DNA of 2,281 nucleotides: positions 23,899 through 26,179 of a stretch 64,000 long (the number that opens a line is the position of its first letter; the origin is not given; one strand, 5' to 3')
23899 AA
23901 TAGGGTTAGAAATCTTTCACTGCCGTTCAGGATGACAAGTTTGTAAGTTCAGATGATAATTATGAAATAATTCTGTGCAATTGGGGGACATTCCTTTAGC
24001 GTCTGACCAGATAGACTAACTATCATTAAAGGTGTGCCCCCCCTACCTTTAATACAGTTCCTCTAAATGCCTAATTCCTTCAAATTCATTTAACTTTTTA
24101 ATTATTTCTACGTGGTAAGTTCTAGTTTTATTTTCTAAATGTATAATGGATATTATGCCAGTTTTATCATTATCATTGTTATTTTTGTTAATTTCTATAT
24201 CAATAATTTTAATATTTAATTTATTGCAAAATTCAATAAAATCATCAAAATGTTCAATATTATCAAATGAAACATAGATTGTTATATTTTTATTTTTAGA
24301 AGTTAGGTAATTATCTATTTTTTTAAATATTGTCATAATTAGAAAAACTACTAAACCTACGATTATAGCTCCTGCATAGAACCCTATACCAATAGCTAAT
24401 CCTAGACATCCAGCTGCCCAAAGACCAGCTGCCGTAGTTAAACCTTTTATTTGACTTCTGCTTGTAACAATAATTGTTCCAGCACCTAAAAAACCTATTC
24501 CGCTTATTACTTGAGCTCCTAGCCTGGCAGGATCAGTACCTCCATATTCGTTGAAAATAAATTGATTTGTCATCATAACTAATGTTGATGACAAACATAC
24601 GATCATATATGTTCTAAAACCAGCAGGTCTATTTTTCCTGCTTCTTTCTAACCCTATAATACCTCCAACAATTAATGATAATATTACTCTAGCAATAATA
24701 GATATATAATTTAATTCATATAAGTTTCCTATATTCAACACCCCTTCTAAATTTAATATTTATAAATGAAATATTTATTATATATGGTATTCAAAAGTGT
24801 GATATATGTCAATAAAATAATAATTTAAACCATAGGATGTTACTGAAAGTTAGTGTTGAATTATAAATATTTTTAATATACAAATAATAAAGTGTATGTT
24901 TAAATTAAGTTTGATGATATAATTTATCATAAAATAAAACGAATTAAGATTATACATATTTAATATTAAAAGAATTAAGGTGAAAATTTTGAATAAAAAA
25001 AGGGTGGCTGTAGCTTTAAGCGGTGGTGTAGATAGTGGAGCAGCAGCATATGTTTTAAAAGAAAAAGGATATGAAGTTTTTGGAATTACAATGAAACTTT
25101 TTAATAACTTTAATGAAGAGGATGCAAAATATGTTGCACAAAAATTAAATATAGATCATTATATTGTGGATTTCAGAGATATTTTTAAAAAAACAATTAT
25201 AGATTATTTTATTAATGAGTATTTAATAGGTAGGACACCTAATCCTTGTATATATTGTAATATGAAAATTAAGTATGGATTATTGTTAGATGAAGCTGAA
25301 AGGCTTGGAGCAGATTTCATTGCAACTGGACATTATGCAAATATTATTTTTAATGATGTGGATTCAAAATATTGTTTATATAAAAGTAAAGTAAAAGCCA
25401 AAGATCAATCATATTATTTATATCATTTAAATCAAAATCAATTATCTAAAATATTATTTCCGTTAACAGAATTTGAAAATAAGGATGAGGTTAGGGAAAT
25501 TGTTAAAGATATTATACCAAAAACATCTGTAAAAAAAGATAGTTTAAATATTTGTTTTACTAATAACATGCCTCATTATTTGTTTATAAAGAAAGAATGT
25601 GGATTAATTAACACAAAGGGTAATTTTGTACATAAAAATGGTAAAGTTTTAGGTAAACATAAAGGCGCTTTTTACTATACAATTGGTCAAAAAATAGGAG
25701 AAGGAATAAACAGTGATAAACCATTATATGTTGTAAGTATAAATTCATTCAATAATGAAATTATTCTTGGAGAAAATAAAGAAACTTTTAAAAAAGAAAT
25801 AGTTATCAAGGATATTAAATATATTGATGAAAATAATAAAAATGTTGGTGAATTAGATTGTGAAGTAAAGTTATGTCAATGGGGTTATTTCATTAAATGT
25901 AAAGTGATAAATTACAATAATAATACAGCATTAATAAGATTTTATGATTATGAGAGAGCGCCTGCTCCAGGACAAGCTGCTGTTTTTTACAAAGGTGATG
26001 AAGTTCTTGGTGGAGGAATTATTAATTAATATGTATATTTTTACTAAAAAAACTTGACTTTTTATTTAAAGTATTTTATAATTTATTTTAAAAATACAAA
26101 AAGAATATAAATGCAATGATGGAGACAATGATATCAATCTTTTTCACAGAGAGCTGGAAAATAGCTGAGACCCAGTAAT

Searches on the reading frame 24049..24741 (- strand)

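Call 61: search_protein_families(library=ncbifam, proteins=[window:24049-24741:-], max_evalue=1e-10)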
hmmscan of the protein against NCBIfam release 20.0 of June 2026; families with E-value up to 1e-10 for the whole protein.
window:24049-24741:- (230 aa): 2 families
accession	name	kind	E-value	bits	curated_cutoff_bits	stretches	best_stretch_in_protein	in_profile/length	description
NF007431.0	PRK09977.1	equivalog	5.5e-40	137.3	214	1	15-227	5-213/215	MgtC/SapB family protein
NF011912.0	PRK15385.1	equivalog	5.7e-18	65.1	255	1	15-135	10-125/231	MgtC family protein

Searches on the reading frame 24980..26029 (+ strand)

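Call 61: search_protein_families(library=ncbifam, proteins=[window:24980-26029:+], max_evalue=1e-10)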
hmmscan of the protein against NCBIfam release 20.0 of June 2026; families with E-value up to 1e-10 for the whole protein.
window:24980-26029:+ (349 aa): 4 families
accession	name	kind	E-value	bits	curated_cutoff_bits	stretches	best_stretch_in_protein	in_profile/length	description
NF001138.1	PRK00143.1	equivalog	9.9e-104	347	284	1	8-348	1-345/345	tRNA 2-thiouridine(34) synthase MnmA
TIGR00420.1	trmU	equivalog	2.1e-88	296.5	236.95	1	7-348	1-351/351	tRNA 2-thiouridine(34) synthase MnmA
NF011258.0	PRK14664.1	equivalog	4e-78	263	680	1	5-348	4-345/362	tRNA 2-thiouridine(34) synthase MnmA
NF011259.0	PRK14665.1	equivalog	4.7e-70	236.3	364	1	5-348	4-358/360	tRNA 2-thiouridine(34) synthase MnmA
